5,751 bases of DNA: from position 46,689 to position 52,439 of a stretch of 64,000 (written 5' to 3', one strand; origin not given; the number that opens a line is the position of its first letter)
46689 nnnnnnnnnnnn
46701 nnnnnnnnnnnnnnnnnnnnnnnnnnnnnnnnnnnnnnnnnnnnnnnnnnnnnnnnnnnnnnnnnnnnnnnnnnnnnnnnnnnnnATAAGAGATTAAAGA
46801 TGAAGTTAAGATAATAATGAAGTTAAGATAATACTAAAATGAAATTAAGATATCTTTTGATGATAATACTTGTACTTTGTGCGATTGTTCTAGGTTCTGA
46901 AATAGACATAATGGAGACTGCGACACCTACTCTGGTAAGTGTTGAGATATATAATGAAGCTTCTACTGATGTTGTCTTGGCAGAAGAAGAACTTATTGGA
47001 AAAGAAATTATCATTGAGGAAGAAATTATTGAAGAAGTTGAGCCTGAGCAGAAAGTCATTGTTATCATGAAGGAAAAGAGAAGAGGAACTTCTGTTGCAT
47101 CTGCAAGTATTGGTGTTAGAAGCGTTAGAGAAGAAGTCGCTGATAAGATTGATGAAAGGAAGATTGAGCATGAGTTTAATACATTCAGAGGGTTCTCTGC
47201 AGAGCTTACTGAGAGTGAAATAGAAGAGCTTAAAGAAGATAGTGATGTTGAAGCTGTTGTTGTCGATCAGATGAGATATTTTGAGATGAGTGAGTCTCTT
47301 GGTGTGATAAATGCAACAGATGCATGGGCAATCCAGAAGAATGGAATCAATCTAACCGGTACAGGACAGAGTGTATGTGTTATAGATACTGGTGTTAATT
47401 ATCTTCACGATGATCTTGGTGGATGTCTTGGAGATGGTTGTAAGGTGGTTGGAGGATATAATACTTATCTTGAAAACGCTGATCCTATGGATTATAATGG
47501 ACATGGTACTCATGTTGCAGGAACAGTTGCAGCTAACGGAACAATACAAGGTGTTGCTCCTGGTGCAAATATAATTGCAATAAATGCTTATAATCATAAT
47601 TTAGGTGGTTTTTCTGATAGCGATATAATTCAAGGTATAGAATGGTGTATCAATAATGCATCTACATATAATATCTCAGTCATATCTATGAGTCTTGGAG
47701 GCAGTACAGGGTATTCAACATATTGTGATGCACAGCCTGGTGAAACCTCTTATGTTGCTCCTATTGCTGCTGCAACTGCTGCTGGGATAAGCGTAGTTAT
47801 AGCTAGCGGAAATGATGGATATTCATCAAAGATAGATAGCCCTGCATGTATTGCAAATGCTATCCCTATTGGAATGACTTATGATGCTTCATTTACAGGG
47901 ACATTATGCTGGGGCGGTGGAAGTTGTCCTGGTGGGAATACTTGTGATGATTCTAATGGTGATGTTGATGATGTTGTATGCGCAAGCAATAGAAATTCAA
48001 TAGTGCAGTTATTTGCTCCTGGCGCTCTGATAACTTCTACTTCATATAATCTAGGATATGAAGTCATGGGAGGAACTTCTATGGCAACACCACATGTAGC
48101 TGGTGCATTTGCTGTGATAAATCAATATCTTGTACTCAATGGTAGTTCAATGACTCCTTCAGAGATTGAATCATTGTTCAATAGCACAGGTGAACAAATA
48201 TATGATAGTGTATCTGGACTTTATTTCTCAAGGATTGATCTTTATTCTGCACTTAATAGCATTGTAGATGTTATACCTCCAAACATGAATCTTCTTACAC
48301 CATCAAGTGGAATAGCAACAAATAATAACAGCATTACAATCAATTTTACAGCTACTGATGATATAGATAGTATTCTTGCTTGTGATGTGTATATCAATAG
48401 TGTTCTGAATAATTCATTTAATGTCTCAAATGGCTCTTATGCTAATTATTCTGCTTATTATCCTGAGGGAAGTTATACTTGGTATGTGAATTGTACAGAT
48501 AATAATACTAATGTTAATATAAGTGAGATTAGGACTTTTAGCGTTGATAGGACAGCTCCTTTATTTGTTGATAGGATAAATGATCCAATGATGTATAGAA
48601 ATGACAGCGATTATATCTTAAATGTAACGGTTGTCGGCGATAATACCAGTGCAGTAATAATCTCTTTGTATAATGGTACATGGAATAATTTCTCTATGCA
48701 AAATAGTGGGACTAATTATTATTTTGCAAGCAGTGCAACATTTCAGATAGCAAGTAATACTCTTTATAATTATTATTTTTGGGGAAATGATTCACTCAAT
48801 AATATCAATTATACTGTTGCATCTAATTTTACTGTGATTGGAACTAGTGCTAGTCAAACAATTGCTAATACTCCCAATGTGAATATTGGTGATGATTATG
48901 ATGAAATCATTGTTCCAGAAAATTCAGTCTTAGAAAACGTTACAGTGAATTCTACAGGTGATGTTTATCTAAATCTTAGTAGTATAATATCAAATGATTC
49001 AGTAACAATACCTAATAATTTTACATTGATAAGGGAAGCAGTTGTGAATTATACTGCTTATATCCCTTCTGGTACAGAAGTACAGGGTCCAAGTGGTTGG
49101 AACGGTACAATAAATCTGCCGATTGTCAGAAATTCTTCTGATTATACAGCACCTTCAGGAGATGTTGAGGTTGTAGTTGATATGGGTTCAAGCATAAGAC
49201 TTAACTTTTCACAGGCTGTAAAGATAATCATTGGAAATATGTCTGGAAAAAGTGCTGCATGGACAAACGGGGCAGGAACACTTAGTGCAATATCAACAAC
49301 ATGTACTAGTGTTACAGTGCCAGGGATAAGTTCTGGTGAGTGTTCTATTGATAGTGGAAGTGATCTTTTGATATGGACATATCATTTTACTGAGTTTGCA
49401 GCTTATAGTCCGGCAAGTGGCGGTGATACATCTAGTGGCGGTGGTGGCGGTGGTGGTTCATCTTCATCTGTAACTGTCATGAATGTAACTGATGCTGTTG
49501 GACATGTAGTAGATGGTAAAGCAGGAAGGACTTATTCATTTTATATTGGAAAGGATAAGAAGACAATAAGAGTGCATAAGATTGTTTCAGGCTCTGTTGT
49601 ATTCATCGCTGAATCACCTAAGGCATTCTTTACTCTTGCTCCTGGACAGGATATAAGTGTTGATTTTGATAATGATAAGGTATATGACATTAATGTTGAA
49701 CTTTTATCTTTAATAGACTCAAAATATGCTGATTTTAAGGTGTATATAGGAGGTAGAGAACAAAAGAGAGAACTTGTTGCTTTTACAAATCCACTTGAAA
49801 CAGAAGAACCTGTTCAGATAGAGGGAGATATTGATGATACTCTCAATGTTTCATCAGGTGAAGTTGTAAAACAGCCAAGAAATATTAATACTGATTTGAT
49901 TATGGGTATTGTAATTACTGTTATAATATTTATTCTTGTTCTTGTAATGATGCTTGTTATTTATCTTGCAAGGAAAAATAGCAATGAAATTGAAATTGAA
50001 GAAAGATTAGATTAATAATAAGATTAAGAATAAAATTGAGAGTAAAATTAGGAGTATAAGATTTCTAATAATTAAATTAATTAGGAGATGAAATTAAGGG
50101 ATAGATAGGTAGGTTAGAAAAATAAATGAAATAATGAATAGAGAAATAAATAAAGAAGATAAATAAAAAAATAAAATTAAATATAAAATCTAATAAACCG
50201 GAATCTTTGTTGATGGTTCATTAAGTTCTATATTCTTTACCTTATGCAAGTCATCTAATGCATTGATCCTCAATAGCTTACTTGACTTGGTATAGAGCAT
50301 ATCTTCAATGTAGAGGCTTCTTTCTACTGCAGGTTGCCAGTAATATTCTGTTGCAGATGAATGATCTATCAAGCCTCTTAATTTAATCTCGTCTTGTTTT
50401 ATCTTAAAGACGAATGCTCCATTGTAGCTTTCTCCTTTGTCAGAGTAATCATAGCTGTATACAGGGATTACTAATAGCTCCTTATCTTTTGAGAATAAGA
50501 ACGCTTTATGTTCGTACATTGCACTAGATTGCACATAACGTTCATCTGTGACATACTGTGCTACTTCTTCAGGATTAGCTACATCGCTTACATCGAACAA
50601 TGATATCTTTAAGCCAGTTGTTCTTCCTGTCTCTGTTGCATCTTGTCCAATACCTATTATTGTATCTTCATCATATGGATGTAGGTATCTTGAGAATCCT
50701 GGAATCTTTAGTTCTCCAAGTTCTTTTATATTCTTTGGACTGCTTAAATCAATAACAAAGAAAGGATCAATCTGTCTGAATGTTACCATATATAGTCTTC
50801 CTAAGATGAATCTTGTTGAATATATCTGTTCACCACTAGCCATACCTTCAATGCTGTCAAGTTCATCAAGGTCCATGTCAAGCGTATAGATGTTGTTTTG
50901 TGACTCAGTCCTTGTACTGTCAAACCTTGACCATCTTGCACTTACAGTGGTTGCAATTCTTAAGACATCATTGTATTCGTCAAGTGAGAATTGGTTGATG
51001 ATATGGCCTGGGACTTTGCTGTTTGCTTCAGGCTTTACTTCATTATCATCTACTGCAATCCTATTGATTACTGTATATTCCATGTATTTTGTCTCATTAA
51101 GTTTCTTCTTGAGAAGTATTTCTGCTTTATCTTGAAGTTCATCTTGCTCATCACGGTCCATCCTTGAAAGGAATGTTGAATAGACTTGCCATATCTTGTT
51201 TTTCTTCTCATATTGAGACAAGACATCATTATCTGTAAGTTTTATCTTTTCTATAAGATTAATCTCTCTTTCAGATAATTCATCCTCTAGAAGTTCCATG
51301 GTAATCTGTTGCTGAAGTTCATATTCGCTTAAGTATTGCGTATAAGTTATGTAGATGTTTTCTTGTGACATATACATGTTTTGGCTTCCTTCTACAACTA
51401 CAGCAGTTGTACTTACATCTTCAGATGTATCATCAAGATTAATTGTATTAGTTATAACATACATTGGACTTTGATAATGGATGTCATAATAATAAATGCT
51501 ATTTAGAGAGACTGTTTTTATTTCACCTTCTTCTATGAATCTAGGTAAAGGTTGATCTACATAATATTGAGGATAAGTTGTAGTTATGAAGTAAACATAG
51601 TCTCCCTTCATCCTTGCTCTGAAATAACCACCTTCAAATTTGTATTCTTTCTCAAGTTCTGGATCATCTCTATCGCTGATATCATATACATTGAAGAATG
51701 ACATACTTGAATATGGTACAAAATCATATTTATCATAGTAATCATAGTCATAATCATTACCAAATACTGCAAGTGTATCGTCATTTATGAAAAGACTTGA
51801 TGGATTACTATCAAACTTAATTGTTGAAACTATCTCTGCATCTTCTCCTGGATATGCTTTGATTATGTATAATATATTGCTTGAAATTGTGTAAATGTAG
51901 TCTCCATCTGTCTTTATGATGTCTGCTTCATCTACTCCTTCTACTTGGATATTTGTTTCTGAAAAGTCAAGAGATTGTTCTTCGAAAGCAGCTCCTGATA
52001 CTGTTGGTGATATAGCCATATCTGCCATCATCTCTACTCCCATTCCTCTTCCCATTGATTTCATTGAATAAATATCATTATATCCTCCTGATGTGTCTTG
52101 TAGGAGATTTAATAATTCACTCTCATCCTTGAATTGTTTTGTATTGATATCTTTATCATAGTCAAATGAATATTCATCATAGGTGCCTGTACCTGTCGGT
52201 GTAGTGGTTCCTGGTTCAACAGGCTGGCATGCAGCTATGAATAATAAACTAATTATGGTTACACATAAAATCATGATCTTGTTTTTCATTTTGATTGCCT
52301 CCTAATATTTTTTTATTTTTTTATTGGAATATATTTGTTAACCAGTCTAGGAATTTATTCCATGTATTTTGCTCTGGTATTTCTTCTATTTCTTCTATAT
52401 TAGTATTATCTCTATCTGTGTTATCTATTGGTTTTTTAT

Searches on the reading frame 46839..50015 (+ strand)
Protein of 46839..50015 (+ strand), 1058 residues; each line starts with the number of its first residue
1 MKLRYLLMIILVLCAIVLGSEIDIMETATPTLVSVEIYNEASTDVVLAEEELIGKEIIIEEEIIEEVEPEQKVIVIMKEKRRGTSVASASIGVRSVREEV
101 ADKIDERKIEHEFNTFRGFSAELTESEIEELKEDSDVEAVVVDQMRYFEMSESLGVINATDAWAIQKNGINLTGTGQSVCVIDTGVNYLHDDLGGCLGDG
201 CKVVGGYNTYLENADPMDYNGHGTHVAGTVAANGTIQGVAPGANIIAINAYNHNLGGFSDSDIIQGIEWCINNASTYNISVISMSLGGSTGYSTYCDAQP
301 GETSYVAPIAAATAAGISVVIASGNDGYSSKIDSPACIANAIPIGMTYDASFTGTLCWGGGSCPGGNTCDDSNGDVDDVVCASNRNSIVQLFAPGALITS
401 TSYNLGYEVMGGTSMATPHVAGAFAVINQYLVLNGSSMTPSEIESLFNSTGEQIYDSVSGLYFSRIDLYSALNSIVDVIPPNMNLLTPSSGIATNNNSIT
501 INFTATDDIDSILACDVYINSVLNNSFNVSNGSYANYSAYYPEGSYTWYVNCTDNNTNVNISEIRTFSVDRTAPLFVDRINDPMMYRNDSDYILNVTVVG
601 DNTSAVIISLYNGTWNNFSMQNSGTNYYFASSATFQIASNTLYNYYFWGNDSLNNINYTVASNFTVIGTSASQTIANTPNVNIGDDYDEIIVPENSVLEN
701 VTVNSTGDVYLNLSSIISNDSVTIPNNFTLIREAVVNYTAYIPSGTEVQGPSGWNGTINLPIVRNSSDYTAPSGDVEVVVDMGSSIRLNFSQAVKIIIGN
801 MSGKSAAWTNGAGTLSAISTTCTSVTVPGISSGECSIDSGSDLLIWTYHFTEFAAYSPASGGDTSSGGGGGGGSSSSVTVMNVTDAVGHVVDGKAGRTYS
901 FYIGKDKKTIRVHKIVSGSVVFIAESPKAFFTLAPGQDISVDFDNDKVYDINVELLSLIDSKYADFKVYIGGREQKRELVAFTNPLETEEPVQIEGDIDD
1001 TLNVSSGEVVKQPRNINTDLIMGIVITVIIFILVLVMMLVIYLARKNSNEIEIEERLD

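Call 3: search_protein_families(library=pfam, proteins=[window:46839-50015:+], max_evalue=1)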
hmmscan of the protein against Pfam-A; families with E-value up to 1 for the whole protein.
window:46839-50015:+ (1058 aa): 5 families
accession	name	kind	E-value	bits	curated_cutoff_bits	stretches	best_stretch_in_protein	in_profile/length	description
PF00082.27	Peptidase_S8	-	1.5e-41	143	21.8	1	174-450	1-272/288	Subtilase family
PF05922.21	Inhibitor_I9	-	1.9e-09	38.5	21.2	1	73-147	2-80/82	Peptidase inhibitor I9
PF19077.6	Big_13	-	0.24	12.4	27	1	494-570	24-101/102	Bacterial Ig-like domain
PF01034.25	Syndecan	-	0.29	11.6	25.2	1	1017-1046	9-36/64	Syndecan domain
PF17870.6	Insulin_TMD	-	0.53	10.8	33.4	0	1020-1043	13-37/47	Insulin receptor trans-membrane segment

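Call 4: search_protein_families(library=ncbifam, proteins=[window:46839-50015:+], max_evalue=1)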
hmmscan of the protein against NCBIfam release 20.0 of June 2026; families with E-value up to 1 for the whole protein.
window:46839-50015:+ (1058 aa): 5 families
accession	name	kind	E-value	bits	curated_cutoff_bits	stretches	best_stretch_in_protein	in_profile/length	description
TIGR03921.1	T7SS_mycosin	equivalog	1.7e-22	80.1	278.75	1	173-474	11-287/353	type VII secretion-associated serine protease mycosin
NF040553.1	SGO_0316_fam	subfamily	6.3e-11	40.7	1400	2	394-447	674-727/1486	SGO_0316/SGO_0317 family LPXTG-anchored serine peptidase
NF033595.1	denti_PrtP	equivalog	1.2e-10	40.7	300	2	309-562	359-594/606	dentilisin complex serine proteinase subunit PrtP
NF049966.1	QH_SP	equivalog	1.2e-06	28.1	165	1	179-291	2-100/219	subtilisin-like serine protease QhpE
NF051851.1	AtpSerPepEprS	equivalog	0.0057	14.7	1700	1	155-433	52-324/988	autotransporter serine peptidase EprS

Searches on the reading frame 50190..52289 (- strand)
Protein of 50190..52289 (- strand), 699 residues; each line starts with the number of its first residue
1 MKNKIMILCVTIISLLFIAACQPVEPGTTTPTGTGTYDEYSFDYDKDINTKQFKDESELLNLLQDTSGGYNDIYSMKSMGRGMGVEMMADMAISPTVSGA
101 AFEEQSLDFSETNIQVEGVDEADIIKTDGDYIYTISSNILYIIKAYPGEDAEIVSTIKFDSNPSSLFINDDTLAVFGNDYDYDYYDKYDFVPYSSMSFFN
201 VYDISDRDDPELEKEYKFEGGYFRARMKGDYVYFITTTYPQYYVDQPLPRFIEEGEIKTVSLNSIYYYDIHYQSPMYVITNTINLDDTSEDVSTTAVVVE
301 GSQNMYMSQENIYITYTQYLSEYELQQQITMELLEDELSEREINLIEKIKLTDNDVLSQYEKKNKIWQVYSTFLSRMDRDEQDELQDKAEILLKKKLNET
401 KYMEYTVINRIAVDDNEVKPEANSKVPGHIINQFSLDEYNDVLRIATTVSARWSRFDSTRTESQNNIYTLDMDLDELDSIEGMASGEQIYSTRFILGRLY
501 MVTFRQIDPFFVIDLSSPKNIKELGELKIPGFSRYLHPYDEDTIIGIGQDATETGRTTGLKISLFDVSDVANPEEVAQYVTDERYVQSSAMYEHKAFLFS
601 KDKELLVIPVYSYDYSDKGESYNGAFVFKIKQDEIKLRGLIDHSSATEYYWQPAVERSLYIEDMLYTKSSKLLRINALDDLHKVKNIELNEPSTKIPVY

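Call 3: search_protein_families(library=pfam, proteins=[window:50190-52289:-], max_evalue=1)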
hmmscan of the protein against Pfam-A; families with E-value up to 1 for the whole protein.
window:50190-52289:- (699 aa): 1 family
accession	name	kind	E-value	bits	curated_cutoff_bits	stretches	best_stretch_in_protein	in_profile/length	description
PF09826.15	Beta_propel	-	3.6e-146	488.3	22.4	1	109-680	1-494/495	Beta propeller domain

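Call 4: search_protein_families(library=ncbifam, proteins=[window:50190-52289:-], max_evalue=1)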
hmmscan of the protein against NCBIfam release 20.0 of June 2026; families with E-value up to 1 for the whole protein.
window:50190-52289:- (699 aa): 0 families
